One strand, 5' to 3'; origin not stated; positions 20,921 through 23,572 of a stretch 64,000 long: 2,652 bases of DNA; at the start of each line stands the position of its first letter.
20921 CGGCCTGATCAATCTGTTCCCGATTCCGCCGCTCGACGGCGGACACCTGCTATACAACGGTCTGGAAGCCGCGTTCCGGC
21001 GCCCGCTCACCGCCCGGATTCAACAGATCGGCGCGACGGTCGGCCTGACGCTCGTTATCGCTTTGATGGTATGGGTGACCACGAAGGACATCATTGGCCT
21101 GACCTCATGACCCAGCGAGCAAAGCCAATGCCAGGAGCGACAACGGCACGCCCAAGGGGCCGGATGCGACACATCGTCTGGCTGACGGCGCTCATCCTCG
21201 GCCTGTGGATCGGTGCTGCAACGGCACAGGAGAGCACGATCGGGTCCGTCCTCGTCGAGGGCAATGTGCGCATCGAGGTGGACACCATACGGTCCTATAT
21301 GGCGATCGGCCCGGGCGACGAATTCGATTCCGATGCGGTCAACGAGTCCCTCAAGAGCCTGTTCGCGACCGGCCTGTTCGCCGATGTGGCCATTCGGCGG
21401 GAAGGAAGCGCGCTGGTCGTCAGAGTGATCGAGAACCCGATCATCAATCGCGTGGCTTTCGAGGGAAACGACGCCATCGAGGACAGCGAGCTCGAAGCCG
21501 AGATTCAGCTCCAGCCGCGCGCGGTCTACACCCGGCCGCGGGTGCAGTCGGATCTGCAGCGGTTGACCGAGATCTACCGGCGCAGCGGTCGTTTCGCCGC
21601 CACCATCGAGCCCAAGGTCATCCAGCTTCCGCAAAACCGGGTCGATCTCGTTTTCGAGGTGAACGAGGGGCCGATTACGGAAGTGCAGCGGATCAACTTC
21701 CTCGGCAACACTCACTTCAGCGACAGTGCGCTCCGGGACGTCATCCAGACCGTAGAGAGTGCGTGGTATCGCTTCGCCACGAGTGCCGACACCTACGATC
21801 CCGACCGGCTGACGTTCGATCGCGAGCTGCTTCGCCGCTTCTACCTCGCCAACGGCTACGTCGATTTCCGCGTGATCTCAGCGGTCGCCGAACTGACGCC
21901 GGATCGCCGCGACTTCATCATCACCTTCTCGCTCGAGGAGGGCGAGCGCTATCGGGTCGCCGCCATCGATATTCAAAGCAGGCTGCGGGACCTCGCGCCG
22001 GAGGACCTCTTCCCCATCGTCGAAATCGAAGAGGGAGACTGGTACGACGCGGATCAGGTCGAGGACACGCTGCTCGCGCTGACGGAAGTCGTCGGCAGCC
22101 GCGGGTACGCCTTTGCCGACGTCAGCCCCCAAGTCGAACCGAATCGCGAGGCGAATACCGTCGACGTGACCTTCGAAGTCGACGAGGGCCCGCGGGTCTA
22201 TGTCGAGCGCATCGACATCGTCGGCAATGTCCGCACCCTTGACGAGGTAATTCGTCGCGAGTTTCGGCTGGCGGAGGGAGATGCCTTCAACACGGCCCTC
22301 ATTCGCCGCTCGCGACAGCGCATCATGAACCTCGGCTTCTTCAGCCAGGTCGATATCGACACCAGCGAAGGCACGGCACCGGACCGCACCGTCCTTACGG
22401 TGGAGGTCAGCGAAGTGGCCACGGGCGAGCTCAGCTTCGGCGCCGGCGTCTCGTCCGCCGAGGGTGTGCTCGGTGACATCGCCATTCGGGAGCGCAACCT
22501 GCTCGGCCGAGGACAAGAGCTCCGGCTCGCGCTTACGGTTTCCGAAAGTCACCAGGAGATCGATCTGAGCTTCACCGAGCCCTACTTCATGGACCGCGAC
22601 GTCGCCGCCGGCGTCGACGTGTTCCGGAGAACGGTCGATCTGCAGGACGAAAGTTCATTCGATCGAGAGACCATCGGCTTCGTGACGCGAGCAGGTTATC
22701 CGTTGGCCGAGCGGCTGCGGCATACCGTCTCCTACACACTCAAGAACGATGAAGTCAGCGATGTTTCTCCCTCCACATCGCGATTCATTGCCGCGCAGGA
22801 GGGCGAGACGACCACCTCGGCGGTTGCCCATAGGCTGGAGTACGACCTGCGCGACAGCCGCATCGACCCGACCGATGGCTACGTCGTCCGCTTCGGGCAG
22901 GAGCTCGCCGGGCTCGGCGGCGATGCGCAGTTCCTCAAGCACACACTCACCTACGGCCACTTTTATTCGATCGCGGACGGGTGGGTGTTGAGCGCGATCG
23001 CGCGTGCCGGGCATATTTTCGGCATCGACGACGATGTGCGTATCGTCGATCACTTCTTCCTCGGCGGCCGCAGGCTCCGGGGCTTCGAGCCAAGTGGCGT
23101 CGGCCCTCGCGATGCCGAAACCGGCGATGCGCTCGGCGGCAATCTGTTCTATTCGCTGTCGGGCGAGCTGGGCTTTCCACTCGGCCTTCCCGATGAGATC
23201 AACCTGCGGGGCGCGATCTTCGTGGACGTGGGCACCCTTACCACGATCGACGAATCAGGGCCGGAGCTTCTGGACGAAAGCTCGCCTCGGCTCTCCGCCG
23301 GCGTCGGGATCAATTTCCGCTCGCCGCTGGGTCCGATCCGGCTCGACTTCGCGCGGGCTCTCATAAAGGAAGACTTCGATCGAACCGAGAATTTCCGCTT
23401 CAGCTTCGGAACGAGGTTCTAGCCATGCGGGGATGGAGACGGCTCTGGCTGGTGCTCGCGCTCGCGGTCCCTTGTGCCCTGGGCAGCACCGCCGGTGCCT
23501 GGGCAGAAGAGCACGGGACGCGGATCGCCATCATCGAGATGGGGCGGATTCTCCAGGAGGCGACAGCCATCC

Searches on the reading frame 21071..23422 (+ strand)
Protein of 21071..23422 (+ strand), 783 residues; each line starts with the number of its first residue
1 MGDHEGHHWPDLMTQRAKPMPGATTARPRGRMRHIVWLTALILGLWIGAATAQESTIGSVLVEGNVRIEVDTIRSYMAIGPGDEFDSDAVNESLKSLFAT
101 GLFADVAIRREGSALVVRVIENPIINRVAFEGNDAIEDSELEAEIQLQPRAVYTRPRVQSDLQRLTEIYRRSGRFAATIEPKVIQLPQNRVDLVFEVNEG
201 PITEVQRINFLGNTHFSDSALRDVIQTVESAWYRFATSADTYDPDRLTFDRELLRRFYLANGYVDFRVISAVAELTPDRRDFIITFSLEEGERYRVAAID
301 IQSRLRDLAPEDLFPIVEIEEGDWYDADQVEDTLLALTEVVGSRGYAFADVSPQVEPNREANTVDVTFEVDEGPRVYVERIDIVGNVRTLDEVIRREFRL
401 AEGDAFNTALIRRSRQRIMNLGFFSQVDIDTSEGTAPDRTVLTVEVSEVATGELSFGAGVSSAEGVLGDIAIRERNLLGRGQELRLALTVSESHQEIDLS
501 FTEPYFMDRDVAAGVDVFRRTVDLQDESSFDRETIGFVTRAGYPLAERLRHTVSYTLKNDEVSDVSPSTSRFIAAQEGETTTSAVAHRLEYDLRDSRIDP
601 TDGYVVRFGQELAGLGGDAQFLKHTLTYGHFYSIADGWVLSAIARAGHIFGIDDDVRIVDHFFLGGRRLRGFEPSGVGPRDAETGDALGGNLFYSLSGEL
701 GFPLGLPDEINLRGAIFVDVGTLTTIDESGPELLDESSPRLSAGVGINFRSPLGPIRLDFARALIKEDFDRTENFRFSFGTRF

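Call 61: find_encoding_contigs(protein=window:21071-23422:+, flank=10000, max_places=1)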
Protein window:21071-23422:+ (783 aa): no gene with exactly this product is on record in the collection.

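Call 62: search_protein_families(library=pfam, proteins=[window:21071-23422:+], max_evalue=0.00001)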
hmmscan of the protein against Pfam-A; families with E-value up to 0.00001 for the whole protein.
window:21071-23422:+ (783 aa): 2 families
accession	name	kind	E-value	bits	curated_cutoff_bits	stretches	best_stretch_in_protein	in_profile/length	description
PF07244.20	POTRA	-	1.1e-75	250.8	21.3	4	123-200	1-79/79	Surface antigen variable number repeat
PF01103.29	Omp85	-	1e-72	245.8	24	1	476-783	1-325/325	Omp85 superfamily domain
